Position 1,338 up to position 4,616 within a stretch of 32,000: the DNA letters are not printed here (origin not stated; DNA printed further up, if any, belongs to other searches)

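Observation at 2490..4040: A protein with no NTPase domain carries three 480-bp tandem copies of the module that follows the P-loop in a neighbouring ATPase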

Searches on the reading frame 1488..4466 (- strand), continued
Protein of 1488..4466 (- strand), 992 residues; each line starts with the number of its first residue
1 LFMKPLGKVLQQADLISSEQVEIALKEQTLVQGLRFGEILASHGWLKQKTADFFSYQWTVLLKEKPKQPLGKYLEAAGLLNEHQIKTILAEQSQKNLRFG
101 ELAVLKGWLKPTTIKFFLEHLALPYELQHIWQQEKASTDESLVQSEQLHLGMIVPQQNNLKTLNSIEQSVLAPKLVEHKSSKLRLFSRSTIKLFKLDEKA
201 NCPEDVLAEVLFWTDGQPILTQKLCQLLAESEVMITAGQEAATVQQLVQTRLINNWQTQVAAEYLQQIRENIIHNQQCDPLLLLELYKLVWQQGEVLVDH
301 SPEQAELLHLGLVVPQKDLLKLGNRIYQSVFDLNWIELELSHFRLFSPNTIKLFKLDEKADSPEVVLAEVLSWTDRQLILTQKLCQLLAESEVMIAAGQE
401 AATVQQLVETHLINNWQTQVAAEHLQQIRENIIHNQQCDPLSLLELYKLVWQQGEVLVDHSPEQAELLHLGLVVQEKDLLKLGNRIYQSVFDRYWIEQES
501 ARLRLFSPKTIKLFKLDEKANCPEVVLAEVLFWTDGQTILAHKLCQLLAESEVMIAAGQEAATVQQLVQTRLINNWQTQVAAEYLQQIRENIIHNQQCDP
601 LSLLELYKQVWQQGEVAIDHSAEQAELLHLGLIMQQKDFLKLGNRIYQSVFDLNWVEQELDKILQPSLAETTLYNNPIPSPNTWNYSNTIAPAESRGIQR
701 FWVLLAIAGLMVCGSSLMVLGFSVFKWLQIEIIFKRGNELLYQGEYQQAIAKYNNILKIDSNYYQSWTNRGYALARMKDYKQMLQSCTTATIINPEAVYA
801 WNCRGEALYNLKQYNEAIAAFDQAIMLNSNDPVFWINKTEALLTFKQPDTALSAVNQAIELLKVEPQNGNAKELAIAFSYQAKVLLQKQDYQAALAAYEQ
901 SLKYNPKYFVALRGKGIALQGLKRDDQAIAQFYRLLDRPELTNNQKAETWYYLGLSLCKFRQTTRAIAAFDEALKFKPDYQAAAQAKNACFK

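Call 38: find_encoding_contigs(protein=P0009, flank=10000, max_places=1)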
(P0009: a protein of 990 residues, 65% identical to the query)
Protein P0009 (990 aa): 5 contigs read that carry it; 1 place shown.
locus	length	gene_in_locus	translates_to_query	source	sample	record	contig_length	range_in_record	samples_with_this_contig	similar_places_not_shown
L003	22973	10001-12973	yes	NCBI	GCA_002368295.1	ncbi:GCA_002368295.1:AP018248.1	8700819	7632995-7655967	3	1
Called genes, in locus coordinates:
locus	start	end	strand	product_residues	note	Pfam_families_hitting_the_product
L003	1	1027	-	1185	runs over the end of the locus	PF13374:TPR_10 (faint), PF13424:TPR_12 (weak), PF13424:TPR_12, PF13176:TPR_7 (weak), PF13424:TPR_12, PF17874:TPR_MalT, PF13424:TPR_12, PF12770:CHAT, +7 more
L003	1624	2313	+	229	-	-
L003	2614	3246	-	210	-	PF00072:Response_reg (faint), PF00196:GerE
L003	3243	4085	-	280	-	PF00089:Trypsin (weak), PF13365:Trypsin_2, PF00595:PDZ (faint), PF13180:PDZ_2, PF17820:PDZ_6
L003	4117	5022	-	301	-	PF13365:Trypsin_2, PF13180:PDZ_2, PF17820:PDZ_6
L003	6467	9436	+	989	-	PF00672:HAMP, PF01590:GAF, PF00015:MCPsignal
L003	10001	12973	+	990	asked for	PF07719:TPR_2 (weak), PF13414:TPR_11 (weak), PF13371:TPR_9 (weak), PF00515:TPR_1, PF07719:TPR_2, PF23914:TPR_CcmH_CycH (weak), PF13432:TPR_16 (weak), PF00515:TPR_1 (weak), +8 more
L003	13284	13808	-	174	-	PF14218:COP23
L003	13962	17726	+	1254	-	PF05860:TPS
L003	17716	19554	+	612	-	PF07244:POTRA (faint), PF08479:POTRA_2, PF03865:ShlB, PF01103:Omp85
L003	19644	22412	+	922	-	PF07719:TPR_2 (faint), PF13424:TPR_12 (faint), PF12770:CHAT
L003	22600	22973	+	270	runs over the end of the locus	PF02602:HEM4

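Call 39: find_encoding_contigs(protein=P0046, flank=10000, max_places=1)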
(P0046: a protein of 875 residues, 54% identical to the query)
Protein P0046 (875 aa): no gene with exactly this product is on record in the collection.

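Call 40: find_encoding_contigs(protein=P0047, flank=10000, max_places=1)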
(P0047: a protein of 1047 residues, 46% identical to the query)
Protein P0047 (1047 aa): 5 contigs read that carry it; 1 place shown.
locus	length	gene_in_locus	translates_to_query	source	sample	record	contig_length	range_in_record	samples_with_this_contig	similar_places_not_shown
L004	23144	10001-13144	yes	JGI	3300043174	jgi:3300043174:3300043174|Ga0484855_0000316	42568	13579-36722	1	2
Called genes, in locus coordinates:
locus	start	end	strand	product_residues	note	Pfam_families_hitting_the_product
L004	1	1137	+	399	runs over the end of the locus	PF04286:DUF445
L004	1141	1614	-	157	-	PF08847:Crr6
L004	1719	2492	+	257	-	PF00753:Lactamase_B, PF16123:HAGH_C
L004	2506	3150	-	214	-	PF03473:MOSC, PF03475:YiiM_3-alpha (weak)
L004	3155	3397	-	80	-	-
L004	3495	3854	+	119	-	PF01638:HxlR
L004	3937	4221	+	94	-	PF04248:NTP_transf_9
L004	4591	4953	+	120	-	PF00903:Glyoxalase, PF13669:Glyoxalase_4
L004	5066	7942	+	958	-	PF02743:dCache_1, PF22673:MCP-like_PDC_1, PF00672:HAMP, PF00512:HisKA, PF02518:HATPase_c, PF00072:Response_reg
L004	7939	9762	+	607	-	PF00072:Response_reg, PF00990:GGDEF, PF00563:EAL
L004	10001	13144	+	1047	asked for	PF13432:TPR_16, PF13414:TPR_11, PF00515:TPR_1 (weak), PF21545:T7SS_EccA1_N (weak), PF00515:TPR_1 (weak), PF13432:TPR_16, PF13424:TPR_12, PF13432:TPR_16, +13 more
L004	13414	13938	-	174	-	PF14218:COP23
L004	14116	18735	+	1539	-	PF05860:TPS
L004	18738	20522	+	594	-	PF07244:POTRA (faint), PF08479:POTRA_2, PF03865:ShlB, PF01103:Omp85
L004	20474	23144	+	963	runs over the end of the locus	PF07719:TPR_2 (faint), PF13424:TPR_12 (faint), PF12770:CHAT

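Call 41: find_encoding_contigs(protein=P0018, flank=10000, max_places=1)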
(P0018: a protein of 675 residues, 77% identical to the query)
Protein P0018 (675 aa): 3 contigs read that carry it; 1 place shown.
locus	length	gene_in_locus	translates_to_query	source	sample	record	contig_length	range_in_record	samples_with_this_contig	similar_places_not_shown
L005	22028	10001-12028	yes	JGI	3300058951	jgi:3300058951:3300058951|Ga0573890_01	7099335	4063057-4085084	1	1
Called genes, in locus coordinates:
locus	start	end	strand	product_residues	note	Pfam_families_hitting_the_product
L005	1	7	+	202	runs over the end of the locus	-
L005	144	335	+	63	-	PF07927:HicA_toxin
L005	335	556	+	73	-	PF15919:HicB_lk_antitox, PF15970:HicB-like_2 (weak), PF21748:UPF0150 (weak)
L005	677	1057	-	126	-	PF04241:DUF423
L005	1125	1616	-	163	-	-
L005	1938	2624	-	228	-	PF13489:Methyltransf_23, PF08241:Methyltransf_11, PF08242:Methyltransf_12, PF13649:Methyltransf_25, PF13847:Methyltransf_31, PF07109:Mg-por_mtran_C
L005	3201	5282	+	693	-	PF00999:Na_H_Exchanger, PF00582:Usp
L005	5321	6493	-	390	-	-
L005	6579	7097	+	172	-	PF00731:AIRC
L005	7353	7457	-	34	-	-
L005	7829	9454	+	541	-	PF00909:Ammonium_transp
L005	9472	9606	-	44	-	-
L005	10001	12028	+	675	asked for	PF13424:TPR_12 (faint), PF13414:TPR_11 (weak), PF23914:TPR_CcmH_CycH (weak), PF00515:TPR_1, PF07719:TPR_2 (weak), PF13414:TPR_11 (weak), PF00515:TPR_1 (weak), PF07719:TPR_2 (weak), +11 more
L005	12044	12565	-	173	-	PF14218:COP23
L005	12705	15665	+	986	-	PF05860:TPS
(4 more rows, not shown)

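Call 43: predict_structure(alignment_id=A2)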
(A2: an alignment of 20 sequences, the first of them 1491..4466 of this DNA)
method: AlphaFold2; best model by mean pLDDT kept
length: 992 residues; sequences in the alignment: 20
mean_pLDDT: 77.3   pTM: 0.35
mean pLDDT of the five models: 77.3, 76.9, 76.3, 70.0, 62.2
residues with pLDDT >= 90: 236; 70-90: 566; 50-70: 42; < 50: 148
segments of 3 or more residues with pLDDT < 50: 1-3, 123-194, 345-352, 507-511, 666-724
pLDDT, mean of each block of 10 residues (from residue 1): 61 84 81 80 85 82 71 88 86 74 81 81 44 32 34 29 28 31 33 56 81 81 82 81 89 83 85 81 91 87 88 87 90 87 52 65 83 83 84 82 89 85 85 79 91 88 87 88 90 86 56 65 80 81 83 78 89 85 86 85 92 88 89 87 91 91 55 29 27 34 42 36 54 77 82 82 84 88 85 78 91 90 89 89 90 94 71 91 94 96 91 94 93 90 91 93 93 93 90 67
secondary structure, 60 per line:
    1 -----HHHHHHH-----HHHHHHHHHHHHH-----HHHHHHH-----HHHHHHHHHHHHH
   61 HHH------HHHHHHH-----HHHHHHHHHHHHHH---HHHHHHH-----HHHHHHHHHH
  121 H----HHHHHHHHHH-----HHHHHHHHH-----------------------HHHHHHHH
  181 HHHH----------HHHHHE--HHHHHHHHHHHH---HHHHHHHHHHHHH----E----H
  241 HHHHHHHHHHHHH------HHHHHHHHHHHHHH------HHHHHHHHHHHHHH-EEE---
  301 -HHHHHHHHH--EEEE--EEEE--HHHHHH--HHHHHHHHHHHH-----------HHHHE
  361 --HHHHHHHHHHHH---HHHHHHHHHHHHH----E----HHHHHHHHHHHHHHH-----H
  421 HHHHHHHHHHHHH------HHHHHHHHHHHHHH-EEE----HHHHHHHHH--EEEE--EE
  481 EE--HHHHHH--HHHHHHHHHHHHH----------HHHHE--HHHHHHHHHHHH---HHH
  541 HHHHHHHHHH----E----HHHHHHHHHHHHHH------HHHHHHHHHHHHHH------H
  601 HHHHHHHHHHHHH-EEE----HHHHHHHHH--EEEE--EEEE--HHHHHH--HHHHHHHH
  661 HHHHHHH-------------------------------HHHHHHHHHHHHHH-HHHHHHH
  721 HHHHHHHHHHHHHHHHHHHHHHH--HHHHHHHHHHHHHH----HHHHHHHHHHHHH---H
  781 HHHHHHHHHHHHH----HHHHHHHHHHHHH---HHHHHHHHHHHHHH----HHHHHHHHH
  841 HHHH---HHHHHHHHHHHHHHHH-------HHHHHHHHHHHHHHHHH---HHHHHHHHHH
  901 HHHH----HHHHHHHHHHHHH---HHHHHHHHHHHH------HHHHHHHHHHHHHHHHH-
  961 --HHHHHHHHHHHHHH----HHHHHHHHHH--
elements in order (helices of 4 or more, strands of 3 or more residues): H6-12 H18-30 H36-42 H48-63 H70-76 H82-95 H99-105 H111-121 H126-135 H141-149 H173-184 H195-199 H203-214 H218-230 H240-253 H260-273 H280-293 E295-297 H302-310 E313-316 E319-322 H325-330 H333-344 H356-359 H363-374 H378-390 H400-414 H420-433 H440-453 E455-457 H462-470 E473-476 E479-482 H485-490 H493-505 H516-519 H523-534 H538-550 H560-573 H580-593 H600-613 E615-617 H622-630 E633-636 E639-642 H645-650 H653-667 H699-712 H714-743 H746-759 H764-776 H780-793 H798-810 H814-827 H832-844 H848-863 H871-887 H891-904 H909-921 H925-936 H943-959 H963-976 H981-990

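Call 52: find_related_loci(query=A2, collection=genome_contigs, flank=10000)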
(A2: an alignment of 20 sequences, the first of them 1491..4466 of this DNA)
Query A2 (992 aa) in genome_contigs; peptide patterns used: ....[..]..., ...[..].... (x = any residue, [..] = any of these).
161 stretches matched a pattern; 148 encode a relative of the query (tblastn E <= 1e-3); the best 80 are kept; 80 distinct loci.
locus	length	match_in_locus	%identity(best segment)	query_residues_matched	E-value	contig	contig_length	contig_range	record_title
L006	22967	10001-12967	85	1-990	0e+0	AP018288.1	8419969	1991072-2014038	Nostoc sp. NIES-4103 DNA, nearly complete genome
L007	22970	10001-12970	84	1-990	0e+0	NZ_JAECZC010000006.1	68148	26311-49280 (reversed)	Amazonocrinis nigriterrae CENA67 scaffold6, whole genome shotgun sequence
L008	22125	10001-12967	72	3-992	0e+0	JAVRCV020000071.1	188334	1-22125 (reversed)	MAG: Aulosira sp. ZfuVER01 Aulosira_sp_ZfuVER01_71, whole genome shotgun sequence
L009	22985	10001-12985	71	1-990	0e+0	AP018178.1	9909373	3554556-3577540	Calothrix sp. NIES-2100 DNA, nearly complete genome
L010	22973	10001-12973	68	2-990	0e+0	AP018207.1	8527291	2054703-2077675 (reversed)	Calothrix brevissima NIES-22 DNA, nearly complete genome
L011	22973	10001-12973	65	1-990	0e+0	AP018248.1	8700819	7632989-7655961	Tolypothrix tenuis PCC 7101 DNA, nearly complete genome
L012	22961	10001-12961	65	1-990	0e+0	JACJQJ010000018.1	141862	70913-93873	Nostoc linckia FACHB-104 contig18, whole genome shotgun sequence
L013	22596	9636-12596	64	1-990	0e+0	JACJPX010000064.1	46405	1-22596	Calothrix membranacea FACHB-236 contig64, whole genome shotgun sequence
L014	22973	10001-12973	70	2-990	0e+0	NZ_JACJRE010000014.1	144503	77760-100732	Tolypothrix sp. FACHB-123 contig14, whole genome shotgun sequence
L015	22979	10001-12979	55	3-990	0e+0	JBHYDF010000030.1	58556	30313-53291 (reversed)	MAG: Nostocaceae cyanobacterium isolate CCAP1427_2_bin-003C CCAP1427_2_bin-003C_c30, whole genome shotgun sequence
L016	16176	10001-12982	54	3-990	0e+0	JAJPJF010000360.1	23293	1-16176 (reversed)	MAG: Nostocales cyanobacterium Centralia_MAG_434 k107_21936876, whole genome shotgun sequence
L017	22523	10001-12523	56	121-990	0e+0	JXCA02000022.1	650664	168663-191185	Scytonema tolypothrichoides VB-61278 scaffold_004, whole genome shotgun sequence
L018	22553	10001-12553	55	124-990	0e+0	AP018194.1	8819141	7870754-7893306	Scytonema sp. HK-05 DNA, nearly complete genome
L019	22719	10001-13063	47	3-990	0e+0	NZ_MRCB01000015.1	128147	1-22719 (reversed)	Hydrococcus rivularis NIES-593 NIES-593_Scaffold_15, whole genome shotgun sequence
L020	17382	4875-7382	55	128-990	0e+0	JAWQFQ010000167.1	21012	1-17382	MAG: Scytonema sp. PMC 1070.18 PMC1070_548_length_21012_cov_67.436656, whole genome shotgun sequence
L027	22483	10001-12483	64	2-990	0e+0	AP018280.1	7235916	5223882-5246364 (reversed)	Calothrix sp. NIES-4101 DNA, complete genome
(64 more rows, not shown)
